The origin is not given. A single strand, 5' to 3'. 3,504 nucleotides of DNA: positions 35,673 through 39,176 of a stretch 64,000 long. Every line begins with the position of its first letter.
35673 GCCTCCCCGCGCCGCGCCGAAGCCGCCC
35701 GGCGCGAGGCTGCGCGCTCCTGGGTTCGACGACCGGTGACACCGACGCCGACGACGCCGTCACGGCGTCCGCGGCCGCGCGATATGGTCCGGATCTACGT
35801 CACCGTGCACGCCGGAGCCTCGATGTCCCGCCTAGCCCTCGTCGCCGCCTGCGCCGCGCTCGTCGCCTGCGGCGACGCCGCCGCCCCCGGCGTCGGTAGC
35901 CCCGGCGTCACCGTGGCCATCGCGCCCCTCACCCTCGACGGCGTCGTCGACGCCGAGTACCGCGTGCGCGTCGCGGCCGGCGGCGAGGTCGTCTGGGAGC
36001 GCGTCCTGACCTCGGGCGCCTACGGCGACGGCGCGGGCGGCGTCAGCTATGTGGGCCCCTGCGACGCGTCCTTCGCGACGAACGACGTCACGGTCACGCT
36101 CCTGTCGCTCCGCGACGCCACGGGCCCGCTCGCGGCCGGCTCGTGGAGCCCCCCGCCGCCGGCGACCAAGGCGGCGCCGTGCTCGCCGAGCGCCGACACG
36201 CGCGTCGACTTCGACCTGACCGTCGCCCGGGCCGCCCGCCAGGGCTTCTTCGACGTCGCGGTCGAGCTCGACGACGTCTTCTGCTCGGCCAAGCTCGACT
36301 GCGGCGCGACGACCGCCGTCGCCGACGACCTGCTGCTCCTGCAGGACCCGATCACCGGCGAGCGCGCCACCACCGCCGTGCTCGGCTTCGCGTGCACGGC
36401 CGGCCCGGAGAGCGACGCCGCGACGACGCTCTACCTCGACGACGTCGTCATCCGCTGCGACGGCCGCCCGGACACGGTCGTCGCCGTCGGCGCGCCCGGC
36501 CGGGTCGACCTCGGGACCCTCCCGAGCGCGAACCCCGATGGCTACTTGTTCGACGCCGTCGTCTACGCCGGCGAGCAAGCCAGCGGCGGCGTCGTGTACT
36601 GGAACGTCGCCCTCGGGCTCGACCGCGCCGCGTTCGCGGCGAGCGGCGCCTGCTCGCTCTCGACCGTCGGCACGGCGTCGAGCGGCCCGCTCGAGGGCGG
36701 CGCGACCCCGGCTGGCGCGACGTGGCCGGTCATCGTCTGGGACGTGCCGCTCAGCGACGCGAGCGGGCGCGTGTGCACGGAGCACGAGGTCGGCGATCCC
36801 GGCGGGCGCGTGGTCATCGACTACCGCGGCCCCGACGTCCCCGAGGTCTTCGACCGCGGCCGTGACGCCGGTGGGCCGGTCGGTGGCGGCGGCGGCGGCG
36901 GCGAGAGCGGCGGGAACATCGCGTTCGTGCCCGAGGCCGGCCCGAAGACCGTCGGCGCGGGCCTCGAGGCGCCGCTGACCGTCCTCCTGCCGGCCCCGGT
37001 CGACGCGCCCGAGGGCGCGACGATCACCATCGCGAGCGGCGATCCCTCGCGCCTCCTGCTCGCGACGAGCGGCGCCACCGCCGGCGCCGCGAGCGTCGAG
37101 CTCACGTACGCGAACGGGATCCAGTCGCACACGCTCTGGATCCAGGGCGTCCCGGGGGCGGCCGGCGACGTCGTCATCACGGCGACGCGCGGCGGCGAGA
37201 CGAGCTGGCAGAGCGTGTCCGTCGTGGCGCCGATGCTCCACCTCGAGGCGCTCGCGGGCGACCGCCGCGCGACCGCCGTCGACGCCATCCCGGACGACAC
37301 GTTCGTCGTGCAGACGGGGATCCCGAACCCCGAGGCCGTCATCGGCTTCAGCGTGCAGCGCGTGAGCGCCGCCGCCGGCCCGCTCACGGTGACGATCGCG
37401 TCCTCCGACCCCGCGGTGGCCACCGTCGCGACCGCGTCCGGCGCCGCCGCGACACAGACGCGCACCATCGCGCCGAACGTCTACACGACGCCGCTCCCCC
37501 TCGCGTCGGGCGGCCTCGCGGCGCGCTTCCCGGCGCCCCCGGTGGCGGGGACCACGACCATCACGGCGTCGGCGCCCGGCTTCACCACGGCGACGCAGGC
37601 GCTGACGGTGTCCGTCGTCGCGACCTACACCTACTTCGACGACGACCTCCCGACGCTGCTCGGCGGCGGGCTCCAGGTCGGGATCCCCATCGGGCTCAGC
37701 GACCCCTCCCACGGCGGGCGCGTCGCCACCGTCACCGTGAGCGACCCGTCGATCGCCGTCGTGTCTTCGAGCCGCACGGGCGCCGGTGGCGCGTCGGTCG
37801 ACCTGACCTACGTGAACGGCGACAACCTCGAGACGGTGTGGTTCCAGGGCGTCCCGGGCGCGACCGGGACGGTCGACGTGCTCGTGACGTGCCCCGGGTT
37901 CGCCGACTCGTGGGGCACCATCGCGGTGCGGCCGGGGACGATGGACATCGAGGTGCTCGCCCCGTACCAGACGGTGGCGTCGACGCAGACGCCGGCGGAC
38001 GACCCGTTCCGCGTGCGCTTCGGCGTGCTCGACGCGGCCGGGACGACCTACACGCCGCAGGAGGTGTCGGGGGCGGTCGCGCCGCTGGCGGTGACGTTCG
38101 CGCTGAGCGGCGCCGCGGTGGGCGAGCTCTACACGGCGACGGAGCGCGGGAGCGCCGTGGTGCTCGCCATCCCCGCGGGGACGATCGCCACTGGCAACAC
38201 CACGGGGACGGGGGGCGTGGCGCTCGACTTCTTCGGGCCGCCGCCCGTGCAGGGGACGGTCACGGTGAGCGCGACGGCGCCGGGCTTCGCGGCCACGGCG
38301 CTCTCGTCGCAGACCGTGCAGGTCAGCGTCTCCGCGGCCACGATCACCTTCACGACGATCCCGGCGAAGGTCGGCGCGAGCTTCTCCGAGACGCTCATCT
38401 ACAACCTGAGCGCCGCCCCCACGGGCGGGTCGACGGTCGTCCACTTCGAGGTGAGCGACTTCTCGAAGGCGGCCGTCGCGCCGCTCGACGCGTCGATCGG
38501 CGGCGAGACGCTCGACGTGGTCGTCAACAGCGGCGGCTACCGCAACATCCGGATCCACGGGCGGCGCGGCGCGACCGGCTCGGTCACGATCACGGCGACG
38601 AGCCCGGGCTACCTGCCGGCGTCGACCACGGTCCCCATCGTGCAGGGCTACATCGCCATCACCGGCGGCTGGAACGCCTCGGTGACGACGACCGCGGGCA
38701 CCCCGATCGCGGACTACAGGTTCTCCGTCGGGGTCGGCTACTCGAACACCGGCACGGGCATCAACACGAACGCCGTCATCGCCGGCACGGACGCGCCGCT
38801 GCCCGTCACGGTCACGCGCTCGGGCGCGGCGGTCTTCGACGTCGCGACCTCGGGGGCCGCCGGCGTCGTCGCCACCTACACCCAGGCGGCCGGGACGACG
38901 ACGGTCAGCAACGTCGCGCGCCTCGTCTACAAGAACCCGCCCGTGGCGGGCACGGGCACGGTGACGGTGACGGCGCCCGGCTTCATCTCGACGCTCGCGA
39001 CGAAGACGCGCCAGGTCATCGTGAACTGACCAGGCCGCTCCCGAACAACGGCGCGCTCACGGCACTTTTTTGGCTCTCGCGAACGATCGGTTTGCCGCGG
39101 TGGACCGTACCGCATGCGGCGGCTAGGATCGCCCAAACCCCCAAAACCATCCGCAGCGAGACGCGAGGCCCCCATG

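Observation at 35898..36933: Paralogous Cys-containing N-terminal domain shared by two large lipoproteins (second copy 55229..56254)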

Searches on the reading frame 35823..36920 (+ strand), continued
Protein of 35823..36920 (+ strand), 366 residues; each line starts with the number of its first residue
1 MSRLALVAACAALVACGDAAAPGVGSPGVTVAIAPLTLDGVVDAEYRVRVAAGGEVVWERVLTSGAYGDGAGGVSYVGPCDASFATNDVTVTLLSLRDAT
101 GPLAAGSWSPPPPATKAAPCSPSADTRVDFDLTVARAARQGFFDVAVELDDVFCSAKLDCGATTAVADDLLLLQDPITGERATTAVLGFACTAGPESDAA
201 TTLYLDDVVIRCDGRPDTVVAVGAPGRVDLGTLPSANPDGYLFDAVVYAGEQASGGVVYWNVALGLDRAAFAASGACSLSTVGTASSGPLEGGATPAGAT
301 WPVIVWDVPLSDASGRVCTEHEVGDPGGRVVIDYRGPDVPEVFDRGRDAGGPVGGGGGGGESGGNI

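Call 65: search_protein_families(library=pfam, proteins=[P0238, P0240, P0244, P0084, P0087, P0047, P0242], max_evalue=0.01)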
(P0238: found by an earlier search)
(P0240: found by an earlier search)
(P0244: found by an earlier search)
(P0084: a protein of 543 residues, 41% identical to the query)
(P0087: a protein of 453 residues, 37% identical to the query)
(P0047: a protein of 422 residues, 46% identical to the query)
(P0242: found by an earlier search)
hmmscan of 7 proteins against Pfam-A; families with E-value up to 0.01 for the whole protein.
P0238 (587 aa): 0 families

P0240 (788 aa): 3 families
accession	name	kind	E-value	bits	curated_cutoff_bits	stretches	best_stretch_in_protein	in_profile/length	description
PF25390.1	WD40_RLD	-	7.9e-38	131.1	150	2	372-598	159-357/363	RCC1-like domain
PF00415.24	RCC1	-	1.7e-25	89.8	21.7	2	675-724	1-50/50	Regulator of chromosome condensation (RCC1) repeat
PF13540.12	RCC1_2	-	2.2e-17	62.7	22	3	473-497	6-30/30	Regulator of chromosome condensation (RCC1) repeat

P0244 (507 aa): 0 families

P0084 (543 aa): 0 families

P0087 (453 aa): 0 families

P0047 (422 aa): 0 families

P0242 (413 aa): 0 families

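Call 69: search_protein_families(library=phrogs, proteins=[window:35823-36920:+], max_evalue=0.1)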
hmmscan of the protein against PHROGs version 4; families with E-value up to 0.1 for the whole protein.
window:35823-36920:+ (366 aa): 0 families

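Call 70: search_protein_families(library=padloc, proteins=[window:35823-36920:+], max_evalue=0.1)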
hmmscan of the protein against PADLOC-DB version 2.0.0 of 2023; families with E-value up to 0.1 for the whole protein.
window:35823-36920:+ (366 aa): 0 families

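Call 71: search_protein_families(library=pfam, proteins=[P0137, P0158, P0188, P0194, P0197, P0209, P0176], max_evalue=0.001)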
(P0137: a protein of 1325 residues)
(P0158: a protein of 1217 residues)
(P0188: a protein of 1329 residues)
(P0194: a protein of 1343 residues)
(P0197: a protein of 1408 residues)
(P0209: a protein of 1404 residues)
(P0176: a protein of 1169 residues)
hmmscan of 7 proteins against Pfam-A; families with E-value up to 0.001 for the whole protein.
P0137 (1325 aa): 1 family
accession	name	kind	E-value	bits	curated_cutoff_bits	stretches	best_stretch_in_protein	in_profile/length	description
PF00526.23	Dicty_CTDC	-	1.6e-06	28.2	27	1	509-528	2-21/24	Dictyostelium (slime mold) repeat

P0158 (1217 aa): 2 families
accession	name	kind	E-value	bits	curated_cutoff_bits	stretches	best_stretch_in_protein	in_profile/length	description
PF01410.23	COLFI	-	1.6e-17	64.1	26.2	2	800-846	24-70/233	Fibrillar collagen C-terminal domain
PF00147.23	Fibrinogen_C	-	0.00013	22.3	22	0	807-852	3-45/221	Fibrinogen beta and gamma chains, C-terminal globular domain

P0188 (1329 aa): 1 family
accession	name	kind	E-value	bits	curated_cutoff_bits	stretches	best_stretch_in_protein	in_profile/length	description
PF00147.23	Fibrinogen_C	-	4.4e-15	56.5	22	2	383-459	4-79/221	Fibrinogen beta and gamma chains, C-terminal globular domain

P0194 (1343 aa): 2 families
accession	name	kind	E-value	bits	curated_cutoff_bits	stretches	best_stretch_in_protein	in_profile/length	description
PF23456.1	CSDE1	-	0.00016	22.2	27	0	950-976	33-60/84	Cold shock domain-containing protein E1 CSD domain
PF03793.24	PASTA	-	0.00089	19.6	23.2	0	567-600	17-50/64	PASTA domain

P0197 (1408 aa): 4 families
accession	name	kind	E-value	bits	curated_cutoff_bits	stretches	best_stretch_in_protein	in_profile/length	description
PF00526.23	Dicty_CTDC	-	5.2e-35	119.3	27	7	701-721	2-22/24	Dictyostelium (slime mold) repeat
PF07591.16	PT-HINT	-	1.2e-19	71.4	27.7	1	866-987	2-125/137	Pretoxin HINT domain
PF13403.11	Hint_2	-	5.2e-07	30.6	28.4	1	859-897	2-40/147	Hint domain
PF01079.26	Hint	-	0.00019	21.5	29.7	1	856-931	10-88/213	Hint module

P0209 (1404 aa): 8 families
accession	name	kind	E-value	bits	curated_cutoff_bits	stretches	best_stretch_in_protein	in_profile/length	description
PF12947.13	EGF_3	-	5.7e-42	142.1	28.5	4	571-606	1-36/36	EGF domain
PF07645.21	EGF_CA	-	1.6e-25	89.5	27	5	445-483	2-43/43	Calcium-binding EGF domain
PF13385.13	Laminin_G_3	-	9.7e-25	87.9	27.6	1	654-825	1-151/151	Concanavalin A-like lectin/glucanases superfamily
PF12662.13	cEGF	-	2.9e-24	85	26.6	4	547-570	1-24/24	Complement Clr-like EGF-like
PF14670.12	FXa_inhibition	-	8.1e-15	55.1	33.4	3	530-565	1-36/36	Coagulation Factor Xa inhibitory site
PF12946.13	EGF_MSP1_1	-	1.6e-10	41.3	27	2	575-607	4-37/37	MSP1 EGF domain 1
PF25024.1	EGF_TEN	-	0.00029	21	65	1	389-610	6-194/234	Teneurin EGF domain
PF00147.23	Fibrinogen_C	-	0.00073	19.9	22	0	898-942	4-51/221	Fibrinogen beta and gamma chains, C-terminal globular domain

P0176 (1169 aa): 0 families
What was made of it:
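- Closest known: SitA polymorphic lipoprotein toxins of Myxococcus. Same: One member of the present family, P0197, has a PT-HINT pretoxin module (call 71).
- One member, P0197, carries Dicty_CTDC repeats, a PT-HINT pretoxin domain and a C-terminal extension of about 420 aa. This is a polymorphic-toxin layout (call 71).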

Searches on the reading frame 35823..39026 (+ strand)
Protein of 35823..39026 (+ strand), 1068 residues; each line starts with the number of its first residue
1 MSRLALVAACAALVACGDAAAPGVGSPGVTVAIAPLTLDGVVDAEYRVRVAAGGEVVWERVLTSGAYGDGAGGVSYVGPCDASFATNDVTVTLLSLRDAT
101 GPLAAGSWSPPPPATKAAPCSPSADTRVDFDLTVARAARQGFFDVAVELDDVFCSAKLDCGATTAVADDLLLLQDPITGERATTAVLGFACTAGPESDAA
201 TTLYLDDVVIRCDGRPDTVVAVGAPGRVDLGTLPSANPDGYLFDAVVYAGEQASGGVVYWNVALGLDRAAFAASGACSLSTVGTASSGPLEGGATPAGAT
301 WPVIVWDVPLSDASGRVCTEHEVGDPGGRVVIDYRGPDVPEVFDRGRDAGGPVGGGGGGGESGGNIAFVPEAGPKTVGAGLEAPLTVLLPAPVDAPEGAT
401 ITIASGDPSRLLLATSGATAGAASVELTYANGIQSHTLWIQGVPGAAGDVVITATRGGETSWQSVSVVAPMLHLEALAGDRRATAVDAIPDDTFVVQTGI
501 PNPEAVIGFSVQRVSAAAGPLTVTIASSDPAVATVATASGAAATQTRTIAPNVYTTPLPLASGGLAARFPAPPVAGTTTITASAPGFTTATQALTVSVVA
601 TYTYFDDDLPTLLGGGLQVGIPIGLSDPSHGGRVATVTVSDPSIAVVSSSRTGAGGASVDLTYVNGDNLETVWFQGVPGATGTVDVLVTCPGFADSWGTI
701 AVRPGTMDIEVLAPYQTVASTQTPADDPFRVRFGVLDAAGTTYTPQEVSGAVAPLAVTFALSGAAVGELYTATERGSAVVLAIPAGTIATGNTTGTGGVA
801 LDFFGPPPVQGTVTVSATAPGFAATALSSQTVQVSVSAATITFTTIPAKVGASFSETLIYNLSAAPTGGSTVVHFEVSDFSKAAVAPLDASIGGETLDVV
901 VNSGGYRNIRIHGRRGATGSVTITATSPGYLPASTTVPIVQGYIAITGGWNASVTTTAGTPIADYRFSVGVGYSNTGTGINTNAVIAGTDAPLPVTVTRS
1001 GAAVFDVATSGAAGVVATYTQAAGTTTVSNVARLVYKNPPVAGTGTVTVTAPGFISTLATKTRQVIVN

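Call 4: search_protein_families(library=pfam, proteins=[window:35823-39026:+], max_evalue=0.1)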
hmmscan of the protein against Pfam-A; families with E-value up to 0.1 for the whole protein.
window:35823-39026:+ (1068 aa): 0 families
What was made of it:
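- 36942..39026 (+): A C-terminal region: three repeats of about 236 aa, each made of two Ig-like beta-sandwiches of about 115 aa. No Pfam hit (call 4).
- On SitA escort-domain lipoprotein toxins: There is no toxin Pfam hit (call 4).
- Closest known: Repeat-bearing bacterial adhesins with Ig-like domains. Different: No Pfam Big_1 or Big_2 match (call 4).
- There is no Pfam FimA or Mfa hit (call 4).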

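Call 6: search_protein_families(library=ncbifam, proteins=[window:35823-39026:+], max_evalue=0.1)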
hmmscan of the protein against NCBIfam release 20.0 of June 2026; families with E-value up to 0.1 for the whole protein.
window:35823-39026:+ (1068 aa): 1 family
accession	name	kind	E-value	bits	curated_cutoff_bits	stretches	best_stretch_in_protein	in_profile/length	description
NF002253.0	PRK01177.1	equivalog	0.026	14.2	166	1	630-672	61-103/143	hypothetical protein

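Call 28: find_encoding_contigs(protein=window:35823-39026:+, flank=10000, max_places=3)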
Protein window:35823-39026:+ (1068 aa): no gene with exactly this product is on record in the collection.
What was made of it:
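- Tried and rejected: Exact-match look-up of A. Not on record (call 28).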

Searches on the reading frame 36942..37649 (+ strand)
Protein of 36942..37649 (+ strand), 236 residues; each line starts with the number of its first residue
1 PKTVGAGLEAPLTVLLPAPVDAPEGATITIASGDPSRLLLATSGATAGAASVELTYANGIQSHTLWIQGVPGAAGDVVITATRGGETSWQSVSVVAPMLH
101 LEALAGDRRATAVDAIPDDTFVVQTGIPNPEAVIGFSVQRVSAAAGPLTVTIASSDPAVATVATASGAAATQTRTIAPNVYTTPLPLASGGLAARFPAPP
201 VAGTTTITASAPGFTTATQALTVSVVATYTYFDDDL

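Call 56: predict_structure(alignment_id=A4)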
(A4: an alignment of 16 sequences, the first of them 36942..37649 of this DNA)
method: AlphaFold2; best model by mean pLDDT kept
length: 236 residues; sequences in the alignment: 16
mean_pLDDT: 92.5   pTM: 0.85
mean pLDDT of the five models: 92.5, 91.9, 90.9, 88.4, 87.4
residues with pLDDT >= 90: 187; 70-90: 41; 50-70: 7; < 50: 1
segments of 3 or more residues with pLDDT < 50: none
pLDDT, mean of each block of 10 residues (from residue 1): 96 90 88 98 97 94 96 97 94 96 91 88 92 78 96 97 96 97 91 95 96 92 88 63
secondary structure, 60 per line:
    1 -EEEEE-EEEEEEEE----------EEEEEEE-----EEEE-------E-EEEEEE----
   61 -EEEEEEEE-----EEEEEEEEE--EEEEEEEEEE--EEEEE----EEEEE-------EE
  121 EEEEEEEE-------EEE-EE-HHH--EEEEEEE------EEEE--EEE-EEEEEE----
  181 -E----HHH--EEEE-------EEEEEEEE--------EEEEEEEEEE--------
elements in order: E2-6 E8-15 E26-32 E38-41 E51-56 E62-69 E75-83 E86-95 E98-102 E107-111 E119-128 E136-138 E148-154 E161-164 E167-169 E171-176 E192-195 E203-210 E219-228
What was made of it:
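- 36942..39026 (+): AF2 model of one unit has pLDDT 92.5 (call 56).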
